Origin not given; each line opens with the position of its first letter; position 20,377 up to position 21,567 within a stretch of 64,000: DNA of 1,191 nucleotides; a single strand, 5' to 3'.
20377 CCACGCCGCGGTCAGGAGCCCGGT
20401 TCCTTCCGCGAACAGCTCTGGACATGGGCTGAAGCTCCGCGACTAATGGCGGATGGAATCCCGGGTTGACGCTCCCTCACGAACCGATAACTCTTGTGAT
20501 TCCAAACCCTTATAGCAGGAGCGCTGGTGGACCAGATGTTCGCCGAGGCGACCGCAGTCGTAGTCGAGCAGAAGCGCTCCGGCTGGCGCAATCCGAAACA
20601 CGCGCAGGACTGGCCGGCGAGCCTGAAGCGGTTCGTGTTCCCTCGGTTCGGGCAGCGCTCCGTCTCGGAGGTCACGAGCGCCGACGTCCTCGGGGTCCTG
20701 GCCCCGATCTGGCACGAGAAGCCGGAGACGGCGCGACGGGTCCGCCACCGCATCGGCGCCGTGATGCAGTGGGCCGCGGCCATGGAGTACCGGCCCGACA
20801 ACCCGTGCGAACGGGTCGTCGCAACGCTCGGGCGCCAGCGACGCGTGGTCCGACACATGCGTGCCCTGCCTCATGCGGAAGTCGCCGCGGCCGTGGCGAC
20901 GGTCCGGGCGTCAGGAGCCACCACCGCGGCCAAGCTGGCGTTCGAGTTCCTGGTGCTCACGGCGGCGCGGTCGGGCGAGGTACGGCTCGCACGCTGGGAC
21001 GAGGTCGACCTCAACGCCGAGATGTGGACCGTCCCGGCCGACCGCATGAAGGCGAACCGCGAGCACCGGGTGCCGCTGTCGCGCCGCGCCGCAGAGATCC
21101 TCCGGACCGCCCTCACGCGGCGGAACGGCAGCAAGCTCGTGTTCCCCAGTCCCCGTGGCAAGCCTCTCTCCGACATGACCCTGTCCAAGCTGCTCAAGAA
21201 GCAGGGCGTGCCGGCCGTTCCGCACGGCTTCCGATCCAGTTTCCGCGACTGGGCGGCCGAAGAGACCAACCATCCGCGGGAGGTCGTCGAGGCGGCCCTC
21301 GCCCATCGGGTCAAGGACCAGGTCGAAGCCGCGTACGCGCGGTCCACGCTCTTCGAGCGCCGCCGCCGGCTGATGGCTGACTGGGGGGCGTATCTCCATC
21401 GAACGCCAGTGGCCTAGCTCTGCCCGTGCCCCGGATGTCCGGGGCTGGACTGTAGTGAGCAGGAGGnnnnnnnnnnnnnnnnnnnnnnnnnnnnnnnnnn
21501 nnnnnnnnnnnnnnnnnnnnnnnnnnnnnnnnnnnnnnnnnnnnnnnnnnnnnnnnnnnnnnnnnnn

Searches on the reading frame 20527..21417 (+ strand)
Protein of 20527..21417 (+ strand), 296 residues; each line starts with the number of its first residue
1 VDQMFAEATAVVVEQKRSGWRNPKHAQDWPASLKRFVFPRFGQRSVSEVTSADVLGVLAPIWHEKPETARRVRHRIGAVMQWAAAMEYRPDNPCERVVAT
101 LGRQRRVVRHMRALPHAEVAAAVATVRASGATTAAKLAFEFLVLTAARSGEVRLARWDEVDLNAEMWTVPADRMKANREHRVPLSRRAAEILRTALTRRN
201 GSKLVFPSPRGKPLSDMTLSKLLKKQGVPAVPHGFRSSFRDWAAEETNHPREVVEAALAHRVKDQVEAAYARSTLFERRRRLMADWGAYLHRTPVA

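Call 60: search_protein_families(library=pfam, proteins=[window:20527-21417:+], max_evalue=0.001)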
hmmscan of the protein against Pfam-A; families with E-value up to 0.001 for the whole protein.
window:20527-21417:+ (296 aa): 2 families
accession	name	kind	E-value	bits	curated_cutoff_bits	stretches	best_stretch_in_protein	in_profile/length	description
PF22022.2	Phage_int_M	-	1.5e-25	89.7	27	1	5-97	1-93/96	Phage integrase central domain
PF00589.27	Phage_integrase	-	8.1e-21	75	27.1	1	114-273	3-168/172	Phage integrase family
